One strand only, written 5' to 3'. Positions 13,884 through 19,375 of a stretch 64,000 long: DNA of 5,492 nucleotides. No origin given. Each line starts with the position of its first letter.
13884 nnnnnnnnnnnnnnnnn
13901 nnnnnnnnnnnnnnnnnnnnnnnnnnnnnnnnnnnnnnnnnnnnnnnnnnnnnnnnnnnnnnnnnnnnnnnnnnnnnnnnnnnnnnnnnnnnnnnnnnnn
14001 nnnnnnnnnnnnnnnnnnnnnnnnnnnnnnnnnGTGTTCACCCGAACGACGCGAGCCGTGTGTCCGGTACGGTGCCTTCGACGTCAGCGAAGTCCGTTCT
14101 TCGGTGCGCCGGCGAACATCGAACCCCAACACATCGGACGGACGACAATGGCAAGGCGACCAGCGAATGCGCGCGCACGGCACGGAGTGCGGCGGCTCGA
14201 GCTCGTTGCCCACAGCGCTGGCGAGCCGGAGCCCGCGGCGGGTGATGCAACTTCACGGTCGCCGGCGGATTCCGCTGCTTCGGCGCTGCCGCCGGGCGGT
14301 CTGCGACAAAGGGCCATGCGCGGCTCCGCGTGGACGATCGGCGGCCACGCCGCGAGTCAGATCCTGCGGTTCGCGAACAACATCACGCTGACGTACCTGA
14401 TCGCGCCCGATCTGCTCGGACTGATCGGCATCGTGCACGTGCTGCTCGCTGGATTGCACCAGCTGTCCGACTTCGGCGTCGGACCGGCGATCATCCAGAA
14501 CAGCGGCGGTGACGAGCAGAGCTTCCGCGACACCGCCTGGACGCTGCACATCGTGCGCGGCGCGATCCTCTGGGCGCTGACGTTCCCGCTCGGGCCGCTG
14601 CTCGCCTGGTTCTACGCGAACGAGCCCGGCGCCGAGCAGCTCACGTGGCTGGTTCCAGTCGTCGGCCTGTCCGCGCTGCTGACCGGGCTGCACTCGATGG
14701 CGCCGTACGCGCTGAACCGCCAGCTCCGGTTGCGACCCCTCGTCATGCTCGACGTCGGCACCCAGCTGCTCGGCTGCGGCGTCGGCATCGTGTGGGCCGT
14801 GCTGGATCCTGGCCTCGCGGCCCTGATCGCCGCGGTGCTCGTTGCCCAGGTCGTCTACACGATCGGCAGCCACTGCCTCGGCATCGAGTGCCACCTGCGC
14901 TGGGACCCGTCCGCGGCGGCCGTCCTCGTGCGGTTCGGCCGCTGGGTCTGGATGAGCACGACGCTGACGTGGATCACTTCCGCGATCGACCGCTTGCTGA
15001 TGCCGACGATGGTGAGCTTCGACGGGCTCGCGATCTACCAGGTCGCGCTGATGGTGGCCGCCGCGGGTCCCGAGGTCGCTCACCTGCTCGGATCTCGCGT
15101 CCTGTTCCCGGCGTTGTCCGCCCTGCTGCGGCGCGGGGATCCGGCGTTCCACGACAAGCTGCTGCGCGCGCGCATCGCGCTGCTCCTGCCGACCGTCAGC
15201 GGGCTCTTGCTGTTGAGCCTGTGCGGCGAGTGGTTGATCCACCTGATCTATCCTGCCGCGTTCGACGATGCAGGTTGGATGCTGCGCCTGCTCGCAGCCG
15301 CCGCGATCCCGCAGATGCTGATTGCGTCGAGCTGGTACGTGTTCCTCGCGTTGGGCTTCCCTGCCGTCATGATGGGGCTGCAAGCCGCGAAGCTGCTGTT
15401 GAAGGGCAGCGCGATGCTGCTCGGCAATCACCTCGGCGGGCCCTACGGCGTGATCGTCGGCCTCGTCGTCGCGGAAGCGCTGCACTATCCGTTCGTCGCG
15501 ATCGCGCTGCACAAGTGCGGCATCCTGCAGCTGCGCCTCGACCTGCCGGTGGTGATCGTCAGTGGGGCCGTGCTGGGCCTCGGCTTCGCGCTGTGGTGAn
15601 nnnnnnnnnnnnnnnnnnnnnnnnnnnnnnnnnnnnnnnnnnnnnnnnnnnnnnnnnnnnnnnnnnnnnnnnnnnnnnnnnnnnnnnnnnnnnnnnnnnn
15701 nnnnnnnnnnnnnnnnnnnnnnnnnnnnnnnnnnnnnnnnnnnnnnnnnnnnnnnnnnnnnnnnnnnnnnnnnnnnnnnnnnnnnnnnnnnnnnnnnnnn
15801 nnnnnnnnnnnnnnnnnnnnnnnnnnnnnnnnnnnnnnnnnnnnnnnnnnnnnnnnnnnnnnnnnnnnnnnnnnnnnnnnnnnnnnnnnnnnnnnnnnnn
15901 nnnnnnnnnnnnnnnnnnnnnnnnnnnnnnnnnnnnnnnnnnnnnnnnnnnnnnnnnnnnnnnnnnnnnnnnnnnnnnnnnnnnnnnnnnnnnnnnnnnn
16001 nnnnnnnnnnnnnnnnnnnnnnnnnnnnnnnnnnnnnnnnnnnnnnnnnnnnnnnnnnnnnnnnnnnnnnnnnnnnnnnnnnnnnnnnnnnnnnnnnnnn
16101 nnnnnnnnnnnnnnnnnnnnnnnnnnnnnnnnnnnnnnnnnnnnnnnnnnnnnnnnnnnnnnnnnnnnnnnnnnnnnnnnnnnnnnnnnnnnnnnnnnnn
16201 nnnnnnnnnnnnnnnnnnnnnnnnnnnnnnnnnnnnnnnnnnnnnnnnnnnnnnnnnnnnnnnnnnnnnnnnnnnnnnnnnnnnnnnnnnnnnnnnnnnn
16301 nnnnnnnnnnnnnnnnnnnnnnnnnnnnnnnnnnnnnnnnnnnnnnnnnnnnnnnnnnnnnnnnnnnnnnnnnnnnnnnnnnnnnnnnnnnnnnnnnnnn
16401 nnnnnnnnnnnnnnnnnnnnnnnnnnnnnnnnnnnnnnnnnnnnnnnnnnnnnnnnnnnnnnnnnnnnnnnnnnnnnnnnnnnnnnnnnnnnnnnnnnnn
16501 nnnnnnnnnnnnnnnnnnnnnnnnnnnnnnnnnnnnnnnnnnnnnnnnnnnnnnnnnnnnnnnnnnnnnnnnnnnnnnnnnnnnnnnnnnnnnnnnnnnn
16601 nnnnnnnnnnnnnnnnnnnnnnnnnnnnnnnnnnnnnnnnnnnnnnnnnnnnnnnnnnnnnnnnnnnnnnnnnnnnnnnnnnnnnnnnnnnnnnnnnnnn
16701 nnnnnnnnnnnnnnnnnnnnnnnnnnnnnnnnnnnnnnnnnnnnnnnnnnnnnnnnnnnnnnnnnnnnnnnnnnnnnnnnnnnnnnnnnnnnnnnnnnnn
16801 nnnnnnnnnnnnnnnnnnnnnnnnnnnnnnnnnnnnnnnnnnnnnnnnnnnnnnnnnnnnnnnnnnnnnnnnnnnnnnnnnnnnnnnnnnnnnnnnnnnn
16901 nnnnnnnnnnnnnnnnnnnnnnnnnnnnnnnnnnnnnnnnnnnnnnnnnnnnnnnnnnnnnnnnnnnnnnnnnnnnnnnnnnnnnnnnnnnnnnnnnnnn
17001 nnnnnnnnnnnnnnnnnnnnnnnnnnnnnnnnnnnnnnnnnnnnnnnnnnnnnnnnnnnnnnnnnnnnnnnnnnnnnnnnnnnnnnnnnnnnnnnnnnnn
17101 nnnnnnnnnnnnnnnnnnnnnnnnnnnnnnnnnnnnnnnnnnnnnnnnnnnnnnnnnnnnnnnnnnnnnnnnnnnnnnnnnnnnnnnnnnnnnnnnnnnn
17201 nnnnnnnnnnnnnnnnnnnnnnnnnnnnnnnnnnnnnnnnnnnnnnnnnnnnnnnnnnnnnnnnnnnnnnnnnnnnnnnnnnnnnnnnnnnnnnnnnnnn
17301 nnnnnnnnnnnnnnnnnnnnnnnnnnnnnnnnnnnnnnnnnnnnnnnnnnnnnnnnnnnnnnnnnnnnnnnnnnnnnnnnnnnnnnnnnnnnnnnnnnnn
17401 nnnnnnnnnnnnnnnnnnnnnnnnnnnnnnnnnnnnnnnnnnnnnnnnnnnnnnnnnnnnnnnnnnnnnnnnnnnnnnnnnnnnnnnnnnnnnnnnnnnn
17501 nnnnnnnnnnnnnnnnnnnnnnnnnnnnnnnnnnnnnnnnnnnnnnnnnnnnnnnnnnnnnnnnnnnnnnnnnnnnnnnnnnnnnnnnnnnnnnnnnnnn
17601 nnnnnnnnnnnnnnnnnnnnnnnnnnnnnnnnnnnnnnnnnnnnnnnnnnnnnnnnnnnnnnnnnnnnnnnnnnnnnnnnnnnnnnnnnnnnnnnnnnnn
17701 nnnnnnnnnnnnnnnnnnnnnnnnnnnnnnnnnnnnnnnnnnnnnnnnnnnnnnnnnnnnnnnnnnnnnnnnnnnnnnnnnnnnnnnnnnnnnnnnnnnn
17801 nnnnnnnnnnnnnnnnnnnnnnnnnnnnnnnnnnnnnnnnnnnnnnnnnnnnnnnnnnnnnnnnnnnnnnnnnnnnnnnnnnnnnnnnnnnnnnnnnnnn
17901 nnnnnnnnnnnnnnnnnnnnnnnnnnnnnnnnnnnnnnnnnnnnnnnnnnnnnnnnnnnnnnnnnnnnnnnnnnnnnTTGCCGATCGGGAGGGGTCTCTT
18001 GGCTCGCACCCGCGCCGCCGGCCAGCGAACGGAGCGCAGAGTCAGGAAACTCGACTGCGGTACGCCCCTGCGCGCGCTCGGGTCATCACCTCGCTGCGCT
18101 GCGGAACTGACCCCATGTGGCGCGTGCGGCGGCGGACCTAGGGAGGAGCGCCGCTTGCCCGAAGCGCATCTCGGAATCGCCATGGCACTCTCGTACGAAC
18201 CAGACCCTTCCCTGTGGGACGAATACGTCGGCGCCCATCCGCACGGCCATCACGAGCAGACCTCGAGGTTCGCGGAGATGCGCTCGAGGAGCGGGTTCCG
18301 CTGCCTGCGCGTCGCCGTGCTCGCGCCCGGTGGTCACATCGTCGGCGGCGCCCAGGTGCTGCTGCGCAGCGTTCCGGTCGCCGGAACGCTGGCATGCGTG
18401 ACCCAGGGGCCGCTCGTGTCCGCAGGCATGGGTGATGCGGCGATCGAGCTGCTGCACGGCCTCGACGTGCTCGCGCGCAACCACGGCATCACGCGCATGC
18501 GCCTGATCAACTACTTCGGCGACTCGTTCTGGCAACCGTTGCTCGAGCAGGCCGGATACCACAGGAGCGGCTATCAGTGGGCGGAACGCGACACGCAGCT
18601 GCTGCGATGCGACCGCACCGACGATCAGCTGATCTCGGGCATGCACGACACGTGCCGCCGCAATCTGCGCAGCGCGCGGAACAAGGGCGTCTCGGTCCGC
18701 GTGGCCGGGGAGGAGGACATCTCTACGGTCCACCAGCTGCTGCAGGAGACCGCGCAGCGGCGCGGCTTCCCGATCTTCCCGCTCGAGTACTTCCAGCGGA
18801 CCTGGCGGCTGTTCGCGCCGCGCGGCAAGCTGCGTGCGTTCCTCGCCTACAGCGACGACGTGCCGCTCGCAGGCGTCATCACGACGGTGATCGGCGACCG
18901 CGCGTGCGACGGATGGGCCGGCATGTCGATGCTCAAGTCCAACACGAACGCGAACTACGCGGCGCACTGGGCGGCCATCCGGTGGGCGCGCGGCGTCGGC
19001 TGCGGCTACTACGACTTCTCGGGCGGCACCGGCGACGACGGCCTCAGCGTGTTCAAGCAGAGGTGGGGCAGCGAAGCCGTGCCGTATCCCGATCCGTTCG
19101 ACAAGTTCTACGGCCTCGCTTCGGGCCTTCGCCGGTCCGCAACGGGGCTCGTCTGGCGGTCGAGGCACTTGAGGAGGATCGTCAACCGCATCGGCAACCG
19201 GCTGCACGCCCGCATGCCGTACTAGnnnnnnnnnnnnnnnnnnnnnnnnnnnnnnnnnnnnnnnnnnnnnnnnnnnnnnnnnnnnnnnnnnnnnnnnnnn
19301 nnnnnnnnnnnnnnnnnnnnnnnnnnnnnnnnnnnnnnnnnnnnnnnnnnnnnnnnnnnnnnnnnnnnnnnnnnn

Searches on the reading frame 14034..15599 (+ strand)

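Call 9: search_protein_families(library=pfam, proteins=[window:14034-15599:+], max_evalue=0.001)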
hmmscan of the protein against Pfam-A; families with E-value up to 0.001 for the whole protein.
window:14034-15599:+ (521 aa): 2 families
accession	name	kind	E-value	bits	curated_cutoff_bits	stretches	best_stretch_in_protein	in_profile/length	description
PF13440.11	Polysacc_synt_3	-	3.8e-33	115.4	23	1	120-410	3-288/293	Polysaccharide biosynthesis protein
PF01943.22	Polysacc_synt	-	1.5e-13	51.3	28.2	1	95-363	2-272/274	Polysaccharide biosynthesis protein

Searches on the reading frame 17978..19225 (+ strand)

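Call 9: search_protein_families(library=pfam, proteins=[window:17978-19225:+], max_evalue=0.001)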
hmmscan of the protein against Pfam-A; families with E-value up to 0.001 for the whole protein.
window:17978-19225:+ (415 aa): 2 families
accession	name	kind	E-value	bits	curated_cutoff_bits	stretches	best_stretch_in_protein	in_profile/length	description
PF02388.22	FemAB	-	5.4e-19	68.7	24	1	208-280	155-228/406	FemAB family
PF13480.13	Acetyltransf_6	-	1e-14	55.3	22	1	225-351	6-138/143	Acetyltransferase (GNAT) domain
